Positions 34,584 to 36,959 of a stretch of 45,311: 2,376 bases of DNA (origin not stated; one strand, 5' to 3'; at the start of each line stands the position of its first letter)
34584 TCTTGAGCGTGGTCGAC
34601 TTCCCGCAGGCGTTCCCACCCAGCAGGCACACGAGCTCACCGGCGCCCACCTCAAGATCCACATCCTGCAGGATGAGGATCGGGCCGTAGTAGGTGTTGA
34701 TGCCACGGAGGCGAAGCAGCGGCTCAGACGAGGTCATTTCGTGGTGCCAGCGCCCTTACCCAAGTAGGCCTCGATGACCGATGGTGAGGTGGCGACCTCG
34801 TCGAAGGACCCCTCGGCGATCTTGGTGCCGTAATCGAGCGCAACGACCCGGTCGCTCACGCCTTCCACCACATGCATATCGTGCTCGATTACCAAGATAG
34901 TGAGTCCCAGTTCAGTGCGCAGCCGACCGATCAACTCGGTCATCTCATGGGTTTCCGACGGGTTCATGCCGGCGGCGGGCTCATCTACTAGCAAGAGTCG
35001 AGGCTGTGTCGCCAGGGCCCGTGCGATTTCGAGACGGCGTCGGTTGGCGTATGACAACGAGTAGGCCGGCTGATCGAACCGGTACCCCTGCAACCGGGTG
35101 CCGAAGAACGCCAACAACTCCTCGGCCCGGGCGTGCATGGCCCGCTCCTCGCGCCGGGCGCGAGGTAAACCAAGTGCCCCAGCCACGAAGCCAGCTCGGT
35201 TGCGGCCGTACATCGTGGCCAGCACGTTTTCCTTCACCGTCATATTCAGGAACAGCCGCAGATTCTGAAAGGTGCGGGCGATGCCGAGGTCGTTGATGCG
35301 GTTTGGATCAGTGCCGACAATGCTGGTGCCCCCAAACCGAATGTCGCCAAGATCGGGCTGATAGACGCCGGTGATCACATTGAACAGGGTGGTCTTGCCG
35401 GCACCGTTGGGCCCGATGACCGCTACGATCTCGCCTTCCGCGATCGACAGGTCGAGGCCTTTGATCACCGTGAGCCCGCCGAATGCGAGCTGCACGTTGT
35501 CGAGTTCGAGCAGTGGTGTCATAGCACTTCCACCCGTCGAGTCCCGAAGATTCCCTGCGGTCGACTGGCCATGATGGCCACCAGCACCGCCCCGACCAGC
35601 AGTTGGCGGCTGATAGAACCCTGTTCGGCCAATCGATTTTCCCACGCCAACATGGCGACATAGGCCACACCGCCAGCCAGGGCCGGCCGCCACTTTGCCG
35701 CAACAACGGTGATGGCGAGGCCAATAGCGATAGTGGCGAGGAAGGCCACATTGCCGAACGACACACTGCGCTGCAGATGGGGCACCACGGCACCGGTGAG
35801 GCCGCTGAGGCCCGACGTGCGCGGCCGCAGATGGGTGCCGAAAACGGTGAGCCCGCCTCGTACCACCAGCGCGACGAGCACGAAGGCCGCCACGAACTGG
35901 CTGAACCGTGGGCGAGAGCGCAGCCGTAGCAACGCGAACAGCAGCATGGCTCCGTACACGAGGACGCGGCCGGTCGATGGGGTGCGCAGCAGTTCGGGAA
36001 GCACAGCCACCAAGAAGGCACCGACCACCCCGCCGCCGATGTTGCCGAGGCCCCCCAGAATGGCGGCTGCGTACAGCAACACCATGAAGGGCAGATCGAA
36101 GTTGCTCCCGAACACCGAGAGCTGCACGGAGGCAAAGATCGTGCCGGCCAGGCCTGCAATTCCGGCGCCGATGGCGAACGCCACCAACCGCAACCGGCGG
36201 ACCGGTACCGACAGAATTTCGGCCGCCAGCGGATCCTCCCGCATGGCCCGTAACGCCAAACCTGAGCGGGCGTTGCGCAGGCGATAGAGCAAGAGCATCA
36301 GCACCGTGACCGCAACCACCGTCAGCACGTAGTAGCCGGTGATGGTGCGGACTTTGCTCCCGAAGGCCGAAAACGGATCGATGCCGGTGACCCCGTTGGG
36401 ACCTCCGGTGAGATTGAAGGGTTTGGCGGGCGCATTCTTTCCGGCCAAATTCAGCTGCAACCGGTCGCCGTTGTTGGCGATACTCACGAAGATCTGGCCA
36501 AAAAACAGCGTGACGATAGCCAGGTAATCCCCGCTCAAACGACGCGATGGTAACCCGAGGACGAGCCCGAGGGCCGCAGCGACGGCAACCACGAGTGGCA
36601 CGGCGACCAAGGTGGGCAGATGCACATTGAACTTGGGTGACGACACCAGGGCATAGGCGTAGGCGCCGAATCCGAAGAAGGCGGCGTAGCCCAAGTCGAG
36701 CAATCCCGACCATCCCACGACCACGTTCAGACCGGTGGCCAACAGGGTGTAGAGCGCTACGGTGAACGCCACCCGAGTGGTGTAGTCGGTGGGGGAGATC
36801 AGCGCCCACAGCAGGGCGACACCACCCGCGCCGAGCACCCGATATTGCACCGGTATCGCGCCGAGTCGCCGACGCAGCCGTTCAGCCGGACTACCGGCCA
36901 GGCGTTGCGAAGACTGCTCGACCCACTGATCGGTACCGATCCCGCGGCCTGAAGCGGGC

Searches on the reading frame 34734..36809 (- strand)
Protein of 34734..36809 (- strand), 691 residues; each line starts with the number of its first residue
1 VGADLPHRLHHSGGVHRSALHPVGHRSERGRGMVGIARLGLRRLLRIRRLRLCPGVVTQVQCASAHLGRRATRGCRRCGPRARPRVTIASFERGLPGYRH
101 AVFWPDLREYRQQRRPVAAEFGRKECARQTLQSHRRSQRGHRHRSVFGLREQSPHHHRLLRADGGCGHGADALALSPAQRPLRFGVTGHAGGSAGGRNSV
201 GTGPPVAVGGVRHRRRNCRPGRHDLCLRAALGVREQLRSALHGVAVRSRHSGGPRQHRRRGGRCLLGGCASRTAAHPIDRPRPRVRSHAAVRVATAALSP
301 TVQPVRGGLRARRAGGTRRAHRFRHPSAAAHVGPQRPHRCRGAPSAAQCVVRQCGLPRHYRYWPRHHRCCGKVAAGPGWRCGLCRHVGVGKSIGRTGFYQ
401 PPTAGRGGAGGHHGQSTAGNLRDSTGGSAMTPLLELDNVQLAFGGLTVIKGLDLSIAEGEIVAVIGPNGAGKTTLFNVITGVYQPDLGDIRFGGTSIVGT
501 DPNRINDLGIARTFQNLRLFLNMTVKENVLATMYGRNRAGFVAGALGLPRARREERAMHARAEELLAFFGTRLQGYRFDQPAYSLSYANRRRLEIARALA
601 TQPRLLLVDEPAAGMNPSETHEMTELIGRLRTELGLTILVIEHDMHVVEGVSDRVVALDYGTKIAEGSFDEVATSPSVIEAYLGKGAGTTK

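Call 37: search_protein_families(library=pfam, proteins=[window:34734-36809:-], max_evalue=0.00001)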
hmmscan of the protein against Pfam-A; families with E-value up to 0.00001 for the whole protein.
window:34734-36809:- (691 aa): 3 families
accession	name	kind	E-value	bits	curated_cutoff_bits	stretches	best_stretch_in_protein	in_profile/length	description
PF00005.33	ABC_tran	-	3.8e-30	105.7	25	1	450-612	2-136/137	ABC transporter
PF12399.14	BCA_ABC_TP_C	-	8e-08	32.2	25.5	1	663-687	2-26/27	Branched-chain amino acid ATP-binding cassette transporter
PF13304.12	AAA_21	-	2.6e-07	31.4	27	0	461-488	1-33/304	AAA domain, putative AbiEii toxin, Type IV TA system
